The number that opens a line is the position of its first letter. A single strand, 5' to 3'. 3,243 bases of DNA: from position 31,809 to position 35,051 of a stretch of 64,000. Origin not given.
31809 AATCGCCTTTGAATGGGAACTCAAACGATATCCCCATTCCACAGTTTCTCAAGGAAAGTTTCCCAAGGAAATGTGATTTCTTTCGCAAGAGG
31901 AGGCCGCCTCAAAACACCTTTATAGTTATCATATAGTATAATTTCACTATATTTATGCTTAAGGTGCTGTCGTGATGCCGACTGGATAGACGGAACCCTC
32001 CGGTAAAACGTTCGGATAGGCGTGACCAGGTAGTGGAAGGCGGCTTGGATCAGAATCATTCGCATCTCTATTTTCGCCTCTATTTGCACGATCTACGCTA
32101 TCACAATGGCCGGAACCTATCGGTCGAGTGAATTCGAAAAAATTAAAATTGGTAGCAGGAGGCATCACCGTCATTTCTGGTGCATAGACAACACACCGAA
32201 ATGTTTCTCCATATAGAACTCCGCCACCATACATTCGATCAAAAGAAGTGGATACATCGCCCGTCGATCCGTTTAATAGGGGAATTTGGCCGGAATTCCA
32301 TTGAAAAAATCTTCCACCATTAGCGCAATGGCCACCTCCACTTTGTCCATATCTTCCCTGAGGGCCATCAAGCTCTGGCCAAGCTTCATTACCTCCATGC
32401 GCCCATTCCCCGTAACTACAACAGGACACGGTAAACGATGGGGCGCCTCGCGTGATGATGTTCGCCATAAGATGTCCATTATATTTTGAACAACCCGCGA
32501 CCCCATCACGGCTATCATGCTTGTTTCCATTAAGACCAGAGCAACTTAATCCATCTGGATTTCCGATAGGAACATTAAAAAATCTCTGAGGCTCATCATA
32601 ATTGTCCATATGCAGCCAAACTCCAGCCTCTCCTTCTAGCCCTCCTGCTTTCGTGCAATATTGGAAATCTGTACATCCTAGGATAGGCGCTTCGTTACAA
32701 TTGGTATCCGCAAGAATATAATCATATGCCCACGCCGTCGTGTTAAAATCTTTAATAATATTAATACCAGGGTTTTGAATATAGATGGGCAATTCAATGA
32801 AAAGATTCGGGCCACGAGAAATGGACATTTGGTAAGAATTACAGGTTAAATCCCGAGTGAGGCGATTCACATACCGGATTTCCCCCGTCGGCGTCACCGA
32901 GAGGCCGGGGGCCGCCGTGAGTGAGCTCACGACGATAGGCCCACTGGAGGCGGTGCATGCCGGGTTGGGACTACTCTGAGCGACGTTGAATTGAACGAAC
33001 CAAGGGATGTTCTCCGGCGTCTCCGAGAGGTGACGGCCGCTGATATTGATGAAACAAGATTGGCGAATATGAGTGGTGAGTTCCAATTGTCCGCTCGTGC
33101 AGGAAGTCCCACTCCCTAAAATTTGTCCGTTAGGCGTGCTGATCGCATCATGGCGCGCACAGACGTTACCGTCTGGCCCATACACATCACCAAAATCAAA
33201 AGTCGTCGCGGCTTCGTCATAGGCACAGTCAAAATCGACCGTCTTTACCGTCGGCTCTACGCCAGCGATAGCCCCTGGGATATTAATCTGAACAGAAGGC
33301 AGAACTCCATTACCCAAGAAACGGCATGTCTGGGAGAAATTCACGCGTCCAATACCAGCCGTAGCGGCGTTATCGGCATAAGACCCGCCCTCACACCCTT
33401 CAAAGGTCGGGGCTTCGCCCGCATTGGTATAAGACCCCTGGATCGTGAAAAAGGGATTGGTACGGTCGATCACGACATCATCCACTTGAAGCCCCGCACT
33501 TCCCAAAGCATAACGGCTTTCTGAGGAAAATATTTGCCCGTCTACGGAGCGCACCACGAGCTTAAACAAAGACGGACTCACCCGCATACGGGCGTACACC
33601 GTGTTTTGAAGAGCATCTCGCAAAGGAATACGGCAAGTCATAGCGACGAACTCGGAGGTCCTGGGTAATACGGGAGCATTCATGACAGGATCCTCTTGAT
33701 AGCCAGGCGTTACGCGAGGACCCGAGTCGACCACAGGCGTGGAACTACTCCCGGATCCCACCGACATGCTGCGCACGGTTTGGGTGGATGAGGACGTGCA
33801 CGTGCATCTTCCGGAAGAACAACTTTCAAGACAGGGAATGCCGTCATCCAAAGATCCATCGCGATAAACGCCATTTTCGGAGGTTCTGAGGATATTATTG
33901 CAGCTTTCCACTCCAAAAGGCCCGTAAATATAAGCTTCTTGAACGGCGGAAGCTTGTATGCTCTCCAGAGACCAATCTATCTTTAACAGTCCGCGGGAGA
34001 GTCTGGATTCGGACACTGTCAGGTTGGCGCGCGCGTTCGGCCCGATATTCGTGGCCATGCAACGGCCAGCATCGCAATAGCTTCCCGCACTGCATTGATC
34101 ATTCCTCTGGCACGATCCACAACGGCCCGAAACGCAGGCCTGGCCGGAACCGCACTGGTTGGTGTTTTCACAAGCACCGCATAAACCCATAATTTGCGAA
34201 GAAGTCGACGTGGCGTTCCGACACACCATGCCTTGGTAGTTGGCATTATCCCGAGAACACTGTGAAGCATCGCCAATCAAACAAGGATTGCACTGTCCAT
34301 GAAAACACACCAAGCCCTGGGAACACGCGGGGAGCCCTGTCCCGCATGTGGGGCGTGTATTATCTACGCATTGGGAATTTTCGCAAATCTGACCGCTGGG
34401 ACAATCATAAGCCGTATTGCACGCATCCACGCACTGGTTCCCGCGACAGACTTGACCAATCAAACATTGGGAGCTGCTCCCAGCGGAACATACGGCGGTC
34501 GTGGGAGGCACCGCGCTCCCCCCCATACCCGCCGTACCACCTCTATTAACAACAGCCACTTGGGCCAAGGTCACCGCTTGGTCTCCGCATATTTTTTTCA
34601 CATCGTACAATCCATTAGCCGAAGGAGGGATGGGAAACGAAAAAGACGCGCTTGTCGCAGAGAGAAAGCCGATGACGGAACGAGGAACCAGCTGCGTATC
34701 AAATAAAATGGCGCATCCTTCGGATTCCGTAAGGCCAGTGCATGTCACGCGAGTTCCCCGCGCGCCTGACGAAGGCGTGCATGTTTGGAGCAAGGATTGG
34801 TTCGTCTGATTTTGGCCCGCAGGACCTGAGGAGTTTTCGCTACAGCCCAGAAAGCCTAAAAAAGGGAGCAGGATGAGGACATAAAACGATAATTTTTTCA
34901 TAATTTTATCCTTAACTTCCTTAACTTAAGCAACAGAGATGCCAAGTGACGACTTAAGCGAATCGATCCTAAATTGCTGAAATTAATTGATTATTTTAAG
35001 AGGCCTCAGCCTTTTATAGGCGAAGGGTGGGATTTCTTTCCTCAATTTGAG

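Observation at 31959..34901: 980-aa lipoprotein with a block of Cx2GQxCxxxxC cysteine-rich repeats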

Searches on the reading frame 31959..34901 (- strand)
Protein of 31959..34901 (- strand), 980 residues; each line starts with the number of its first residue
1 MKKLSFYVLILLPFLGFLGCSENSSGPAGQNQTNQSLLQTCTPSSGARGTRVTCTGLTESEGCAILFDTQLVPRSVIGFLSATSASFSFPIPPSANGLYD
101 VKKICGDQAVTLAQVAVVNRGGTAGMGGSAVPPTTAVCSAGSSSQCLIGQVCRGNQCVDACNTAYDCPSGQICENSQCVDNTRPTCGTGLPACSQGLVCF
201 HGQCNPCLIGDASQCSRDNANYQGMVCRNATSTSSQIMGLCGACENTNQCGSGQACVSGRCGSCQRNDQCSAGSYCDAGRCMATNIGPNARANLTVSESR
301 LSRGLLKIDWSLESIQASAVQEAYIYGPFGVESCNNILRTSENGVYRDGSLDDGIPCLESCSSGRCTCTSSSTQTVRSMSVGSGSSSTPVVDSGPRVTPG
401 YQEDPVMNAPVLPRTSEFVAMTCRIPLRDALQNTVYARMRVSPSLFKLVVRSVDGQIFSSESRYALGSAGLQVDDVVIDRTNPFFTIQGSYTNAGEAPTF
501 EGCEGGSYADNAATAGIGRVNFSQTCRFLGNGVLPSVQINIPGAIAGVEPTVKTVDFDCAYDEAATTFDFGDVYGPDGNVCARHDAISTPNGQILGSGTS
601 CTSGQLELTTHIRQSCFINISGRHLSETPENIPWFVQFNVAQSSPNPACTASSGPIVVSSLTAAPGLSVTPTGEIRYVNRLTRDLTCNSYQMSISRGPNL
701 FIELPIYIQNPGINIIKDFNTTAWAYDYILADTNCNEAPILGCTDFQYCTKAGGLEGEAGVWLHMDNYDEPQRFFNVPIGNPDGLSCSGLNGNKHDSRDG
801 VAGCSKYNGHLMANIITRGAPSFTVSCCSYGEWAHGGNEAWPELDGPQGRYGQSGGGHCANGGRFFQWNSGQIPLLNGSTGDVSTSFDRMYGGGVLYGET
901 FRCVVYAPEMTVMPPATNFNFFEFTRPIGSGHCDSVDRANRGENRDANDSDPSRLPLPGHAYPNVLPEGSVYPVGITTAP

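Call 3: search_protein_families(library=pfam, proteins=[window:31959-34901:-], max_evalue=10)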
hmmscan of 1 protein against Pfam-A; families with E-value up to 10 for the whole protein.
window:31959-34901:- (980 aa): 1 family
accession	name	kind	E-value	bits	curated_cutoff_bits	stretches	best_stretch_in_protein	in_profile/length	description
PF23416.1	DUF7107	-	0.12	13.1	24.6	3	161-204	2-46/48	Domain of unknown function (DUF7107)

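Call 4: search_protein_families(library=ncbifam, proteins=[window:31959-34901:-], max_evalue=10)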
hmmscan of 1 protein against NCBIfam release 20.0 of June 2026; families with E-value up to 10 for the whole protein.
window:31959-34901:- (980 aa): 0 families

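Call 5: search_solved_structures(query=window:31959-34901:-, max_evalue=10)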
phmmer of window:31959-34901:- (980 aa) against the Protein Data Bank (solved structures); distinct sequences matched with E-value up to 10: 0.

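Call 7: find_homologous_proteins(query=window:31959-34901:-, max_evalue=0.001)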
Query window:31959-34901:- (980 aa): 2 proteins with E <= 0.001 among 8000 candidates.
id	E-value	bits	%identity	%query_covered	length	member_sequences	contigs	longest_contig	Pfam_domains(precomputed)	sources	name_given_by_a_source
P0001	0.0e+0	2285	100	100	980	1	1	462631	-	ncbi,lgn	-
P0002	0.0e+0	1038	52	100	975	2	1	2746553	-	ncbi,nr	ncbi:MAG: hypothetical protein IPJ69_10530 [Deltaproteobacteria bacterium]|nr:MAG: hypothetical prot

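Call 13: find_encoding_contigs(protein=P0002, flank=10000, max_places=4)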
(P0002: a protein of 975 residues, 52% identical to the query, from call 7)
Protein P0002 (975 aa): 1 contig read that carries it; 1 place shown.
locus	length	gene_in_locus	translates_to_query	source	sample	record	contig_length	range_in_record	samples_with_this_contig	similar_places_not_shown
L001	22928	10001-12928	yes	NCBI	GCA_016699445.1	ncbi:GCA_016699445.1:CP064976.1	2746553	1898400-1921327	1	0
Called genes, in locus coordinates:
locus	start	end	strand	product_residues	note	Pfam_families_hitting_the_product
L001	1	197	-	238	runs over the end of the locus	PF04715:, PF00425:Chorismate_bind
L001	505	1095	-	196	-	PF01728:FtsJ, PF13489:Methyltransf_23 (weak), PF13847:Methyltransf_31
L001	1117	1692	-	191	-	PF13482:RNase_H_2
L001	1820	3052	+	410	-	PF13173:AAA_14, PF13635:DUF4143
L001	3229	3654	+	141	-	PF01894:YjbQ (weak)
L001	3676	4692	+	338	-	PF02562:PhoH, PF13245:AAA_19 (weak), PF13604:AAA_30 (weak)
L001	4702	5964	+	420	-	PF07697:7TMR-HDED, PF07698:7TM-7TMR_HD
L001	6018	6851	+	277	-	PF01966:HD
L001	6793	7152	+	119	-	PF02130:YbeY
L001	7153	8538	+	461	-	PF20154:LNT_N, PF00795:CN_hydrolase (weak)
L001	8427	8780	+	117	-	PF00795:CN_hydrolase (weak)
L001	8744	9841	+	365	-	PF03462:PCRF, PF00472:RF-1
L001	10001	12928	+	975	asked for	-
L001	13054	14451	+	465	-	PF01336:tRNA_anti-codon, PF00152:tRNA-synt_2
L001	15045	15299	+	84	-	-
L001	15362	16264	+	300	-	PF02687:FtsX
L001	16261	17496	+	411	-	PF12704:MacB_PCD (weak), PF02687:FtsX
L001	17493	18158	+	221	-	PF00005:ABC_tran, PF02463:SMC_N (faint), PF13304:AAA_21 (faint)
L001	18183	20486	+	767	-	PF07244:POTRA, PF08478:POTRA_1 (faint), PF08479:POTRA_2 (faint), PF07244:POTRA, PF01103:Omp85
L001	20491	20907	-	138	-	-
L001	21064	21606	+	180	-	PF03938:OmpH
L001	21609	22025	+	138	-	PF03966:Trm112p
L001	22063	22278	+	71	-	PF00498:FHA, PF16697:Yop-YscD_cpl (weak)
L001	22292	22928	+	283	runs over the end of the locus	PF03755:YicC-like_N, PF08340:YicC-like_C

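Call 14: find_encoding_contigs(protein=P0001, flank=10000, max_places=4)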
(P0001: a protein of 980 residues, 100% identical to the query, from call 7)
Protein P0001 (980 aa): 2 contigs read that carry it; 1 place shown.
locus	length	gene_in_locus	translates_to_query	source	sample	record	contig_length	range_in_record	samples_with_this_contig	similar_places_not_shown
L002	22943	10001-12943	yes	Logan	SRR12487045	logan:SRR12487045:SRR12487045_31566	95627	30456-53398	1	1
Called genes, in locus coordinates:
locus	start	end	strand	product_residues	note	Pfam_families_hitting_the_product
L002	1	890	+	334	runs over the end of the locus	PF00990:GGDEF, PF00072:Response_reg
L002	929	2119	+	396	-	PF00989:PAS, PF13188:PAS_8, PF08448:PAS_4, PF13426:PAS_9, PF00512:HisKA, PF02518:HATPase_c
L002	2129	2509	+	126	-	PF00072:Response_reg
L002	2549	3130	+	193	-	PF12728:HTH_17, PF00072:Response_reg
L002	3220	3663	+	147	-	PF01894:YjbQ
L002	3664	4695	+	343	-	PF02562:PhoH, PF13604:AAA_30 (weak), PF13245:AAA_19 (weak)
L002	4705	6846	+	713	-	PF07697:7TMR-HDED, PF07698:7TM-7TMR_HD, PF01966:HD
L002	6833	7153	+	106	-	PF02130:YbeY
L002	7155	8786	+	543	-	PF20154:LNT_N, PF00795:CN_hydrolase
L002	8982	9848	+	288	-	PF03462:PCRF, PF00472:RF-1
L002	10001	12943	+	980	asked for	-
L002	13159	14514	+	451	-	PF01336:tRNA_anti-codon, PF00152:tRNA-synt_2, PF01409:tRNA-synt_2d (faint)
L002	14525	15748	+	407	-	PF12704:MacB_PCD (weak), PF02687:FtsX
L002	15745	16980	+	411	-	PF12704:MacB_PCD (weak), PF02687:FtsX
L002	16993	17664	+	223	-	PF00005:ABC_tran, PF13304:AAA_21 (faint)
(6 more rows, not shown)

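Call 21: search_protein_representatives(protein=window:31959-34901:-)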
Query: 980 residues. Proteins with E-value up to 0.001 (for the whole library): 9; up to 1e-10: 4; up to 1e-30: 2. The best 9 are listed.
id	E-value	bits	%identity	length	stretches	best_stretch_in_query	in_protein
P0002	0.0e+00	1037.8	56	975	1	1-980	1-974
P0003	8.2e-131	454.4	38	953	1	9-963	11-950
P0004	6.9e-15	70.6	30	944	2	249-691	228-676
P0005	2.9e-12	61.9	29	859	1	159-835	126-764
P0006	6.3e-09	50.9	40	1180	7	141-281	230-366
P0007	9.8e-07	43.6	44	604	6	238-283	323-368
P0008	1.3e-06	43.2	31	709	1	421-699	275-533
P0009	4.6e-05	38.1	37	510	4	132-224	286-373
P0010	1.1e-04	36.9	45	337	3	239-281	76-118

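Call 23: search_protein_families(library=pfam, proteins=[P0002, P0003, P0004, P0005, P0006, P0007, P0008, P0009, P0010], max_evalue=0.1)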
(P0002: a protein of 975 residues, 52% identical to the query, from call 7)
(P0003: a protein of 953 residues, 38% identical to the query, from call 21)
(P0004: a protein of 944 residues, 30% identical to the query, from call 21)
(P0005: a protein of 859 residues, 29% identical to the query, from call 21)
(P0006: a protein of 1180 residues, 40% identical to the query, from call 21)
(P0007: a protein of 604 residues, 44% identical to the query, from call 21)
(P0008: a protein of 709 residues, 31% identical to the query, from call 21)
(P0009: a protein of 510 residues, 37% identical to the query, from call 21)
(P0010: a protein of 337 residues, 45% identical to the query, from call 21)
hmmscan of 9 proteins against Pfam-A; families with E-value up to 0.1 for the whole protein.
P0002 (975 aa): 0 families

P0003 (953 aa): 0 families

P0004 (944 aa): 0 families

P0005 (859 aa): 2 families
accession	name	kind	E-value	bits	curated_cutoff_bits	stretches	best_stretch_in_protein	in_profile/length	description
PF23416.1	DUF7107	-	0.00023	21.9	24.6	1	127-173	1-46/48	Domain of unknown function (DUF7107)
PF02412.23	TSP_3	-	0.0017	18.4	25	1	202-219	15-32/36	Thrombospondin type 3 repeat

P0006 (1180 aa): 5 families
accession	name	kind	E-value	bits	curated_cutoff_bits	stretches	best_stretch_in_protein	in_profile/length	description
PF02369.22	Big_1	-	2.3e-18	66.5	34.9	4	533-604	7-77/93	Bacterial Ig-like domain (group 1)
PF01833.30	TIG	-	7.4e-10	39.1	20.9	1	844-919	1-76/84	IPT/TIG domain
PF23416.1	DUF7107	-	7.2e-09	36.3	24.6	0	188-226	1-46/48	Domain of unknown function (DUF7107)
PF17789.7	MG4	-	8.1e-09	36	24.7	0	437-487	18-64/95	Macroglobulin domain MG4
PF09134.16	Invasin_D3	-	2.7e-05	25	33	1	751-839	12-97/98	Invasin, domain 3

P0007 (604 aa): 4 families
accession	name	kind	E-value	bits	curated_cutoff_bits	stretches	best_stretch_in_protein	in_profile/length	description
PF13385.13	Laminin_G_3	-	2.1e-22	80.3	27.6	1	413-569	1-151/151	Concanavalin A-like lectin/glucanases superfamily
PF04706.18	Dickkopf_N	-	5.9e-11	43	25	0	208-227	32-51/51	Dickkopf N-terminal cysteine-rich region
PF23416.1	DUF7107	-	1.3e-10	41.8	24.6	1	189-226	2-46/48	Domain of unknown function (DUF7107)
PF01683.23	EB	-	0.038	14.5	24.3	0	188-207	21-40/52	EB module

P0008 (709 aa): 0 families

P0009 (510 aa): 2 families
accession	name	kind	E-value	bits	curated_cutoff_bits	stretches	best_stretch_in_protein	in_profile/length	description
PF23416.1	DUF7107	-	9.2e-13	48.7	24.6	5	170-215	1-47/48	Domain of unknown function (DUF7107)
PF04706.18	Dickkopf_N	-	1.3e-05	25.8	25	0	35-54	32-51/51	Dickkopf N-terminal cysteine-rich region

P0010 (337 aa): 5 families
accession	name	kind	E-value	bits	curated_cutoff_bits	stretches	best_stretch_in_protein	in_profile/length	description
PF23416.1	DUF7107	-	1.7e-07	31.9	24.6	0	121-157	2-46/48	Domain of unknown function (DUF7107)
PF04706.18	Dickkopf_N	-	2.1e-07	31.6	25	0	120-139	32-51/51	Dickkopf N-terminal cysteine-rich region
PF01683.23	EB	-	9.7e-07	29.2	24.3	2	120-142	21-43/52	EB module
PF21164.2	Dumpy_DPY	-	0.00041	20.7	27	2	81-98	4-21/24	Dumpy, DPY module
PF06701.19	MIB_HERC2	-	0.062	13.6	33.5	0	271-292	6-27/66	Mib_herc2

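Call 30: find_related_loci(query=A3, collection=genome_contigs, flank=10000)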
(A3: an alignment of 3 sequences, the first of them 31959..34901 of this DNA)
Query A3 (980 aa) in genome_contigs; peptide patterns used: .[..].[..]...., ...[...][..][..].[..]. (x = any residue, [..] = any of these).
29 stretches matched a pattern; 1 encode a relative of the query (tblastn E <= 1e-3); 1 distinct loci.
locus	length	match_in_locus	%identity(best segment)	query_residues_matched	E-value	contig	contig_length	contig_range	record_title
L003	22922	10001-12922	52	1-980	0e+0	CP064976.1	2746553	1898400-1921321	MAG: Deltaproteobacteria bacterium isolate EsbW_18-Q3-R4-48_MAXAC.279_cln chromosome, complete genome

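Call 31: find_related_loci(query=A3, collection=metagenome_contigs, flank=10000)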
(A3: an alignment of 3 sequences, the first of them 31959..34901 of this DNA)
Query A3 (980 aa) in metagenome_contigs; peptide patterns used: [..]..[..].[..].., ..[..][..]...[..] (x = any residue, [..] = any of these).
229 stretches matched a pattern, but none encodes a relative of the query by tblastn (E <= 1e-3).

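Call 32: find_encoding_contigs(protein=P0003, flank=10000, max_places=3)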
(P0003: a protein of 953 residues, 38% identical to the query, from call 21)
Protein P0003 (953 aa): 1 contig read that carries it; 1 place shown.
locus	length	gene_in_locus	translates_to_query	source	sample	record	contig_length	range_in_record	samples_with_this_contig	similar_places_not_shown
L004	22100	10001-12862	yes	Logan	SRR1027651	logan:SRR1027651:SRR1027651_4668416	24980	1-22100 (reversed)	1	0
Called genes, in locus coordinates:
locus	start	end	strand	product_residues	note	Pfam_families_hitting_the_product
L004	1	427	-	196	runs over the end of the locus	PF01728:FtsJ, PF13489:Methyltransf_23, PF13847:Methyltransf_31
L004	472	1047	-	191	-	PF13482:RNase_H_2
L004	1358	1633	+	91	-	PF10387:DUF2442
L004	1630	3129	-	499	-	PF00561:Abhydrolase_1 (weak), PF12697:Abhydrolase_6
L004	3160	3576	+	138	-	PF01894:YjbQ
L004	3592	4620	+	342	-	PF02562:PhoH, PF13245:AAA_19 (weak), PF13604:AAA_30 (weak)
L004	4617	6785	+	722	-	PF07697:7TMR-HDED, PF07698:7TM-7TMR_HD, PF01966:HD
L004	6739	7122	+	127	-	PF02130:YbeY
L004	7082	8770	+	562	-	PF20154:LNT_N, PF00795:CN_hydrolase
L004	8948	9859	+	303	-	PF03462:PCRF, PF00472:RF-1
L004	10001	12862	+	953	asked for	-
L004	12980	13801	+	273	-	PF00318:Ribosomal_S2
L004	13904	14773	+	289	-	PF00889:EF_TS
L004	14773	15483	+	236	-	PF00696:AA_kinase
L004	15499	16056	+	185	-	PF01765:RRF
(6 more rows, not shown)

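Call 33: find_encoding_contigs(protein=P0004, flank=10000, max_places=3)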
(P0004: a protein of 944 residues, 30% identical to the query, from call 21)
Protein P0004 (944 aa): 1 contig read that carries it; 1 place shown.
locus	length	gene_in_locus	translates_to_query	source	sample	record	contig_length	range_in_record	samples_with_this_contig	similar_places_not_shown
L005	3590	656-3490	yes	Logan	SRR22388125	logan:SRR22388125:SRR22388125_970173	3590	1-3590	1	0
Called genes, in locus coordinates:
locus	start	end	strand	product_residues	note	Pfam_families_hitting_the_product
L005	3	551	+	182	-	?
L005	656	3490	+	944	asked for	-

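Call 34: find_encoding_contigs(protein=P0005, flank=10000, max_places=3)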
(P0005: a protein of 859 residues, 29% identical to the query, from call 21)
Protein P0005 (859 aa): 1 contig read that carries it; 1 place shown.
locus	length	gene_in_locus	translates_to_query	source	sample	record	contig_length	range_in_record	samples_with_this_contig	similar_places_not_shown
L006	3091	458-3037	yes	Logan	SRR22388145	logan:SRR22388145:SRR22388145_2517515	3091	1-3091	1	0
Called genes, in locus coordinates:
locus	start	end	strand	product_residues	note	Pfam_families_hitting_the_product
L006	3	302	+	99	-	?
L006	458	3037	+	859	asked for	-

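Call 35: find_encoding_contigs(protein=P0008, flank=10000, max_places=3)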
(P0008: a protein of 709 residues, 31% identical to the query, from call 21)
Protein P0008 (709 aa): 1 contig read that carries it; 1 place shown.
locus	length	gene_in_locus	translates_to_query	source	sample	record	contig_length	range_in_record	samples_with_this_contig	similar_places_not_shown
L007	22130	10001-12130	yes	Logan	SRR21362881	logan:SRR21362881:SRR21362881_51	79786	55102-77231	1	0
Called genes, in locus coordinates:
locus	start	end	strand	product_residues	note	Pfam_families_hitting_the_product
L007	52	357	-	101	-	PF02325:CCB3_YggT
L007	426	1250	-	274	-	PF03807:F420_oxidored, PF14748:P5CR_dimer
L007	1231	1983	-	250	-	PF01168:Ala_racemase_N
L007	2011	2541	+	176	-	-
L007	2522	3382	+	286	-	PF02405:MlaE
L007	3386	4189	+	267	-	PF00005:ABC_tran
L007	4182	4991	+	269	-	PF02470:MlaD, PF28544:Helical_needle (weak)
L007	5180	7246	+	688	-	PF08298:AAA_PrkA, PF06798:PrkA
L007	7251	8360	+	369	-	PF04285:DUF444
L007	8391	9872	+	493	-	PF04293:SpoVR, PF24755:SpoVR_C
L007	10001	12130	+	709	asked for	-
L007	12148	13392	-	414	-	-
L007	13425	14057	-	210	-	PF04240:Caroten_synth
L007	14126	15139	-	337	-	PF00072:Response_reg, PF13487:HD_5, PF01966:HD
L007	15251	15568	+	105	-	-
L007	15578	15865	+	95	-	-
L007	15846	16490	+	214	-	PF00730:HhH-GPD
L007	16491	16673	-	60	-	-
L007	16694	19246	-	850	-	PF00675:Peptidase_M16, PF05193:Peptidase_M16_C, PF00675:Peptidase_M16, PF05193:Peptidase_M16_C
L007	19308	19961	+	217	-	PF00300:His_Phos_1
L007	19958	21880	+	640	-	PF22745:Nlig-Ia, PF01653:DNA_ligase_aden, PF03120:OB_DNA_ligase, PF14520:HHH_5 (faint), PF12826:HHH_2, PF00533:BRCT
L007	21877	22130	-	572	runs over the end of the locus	-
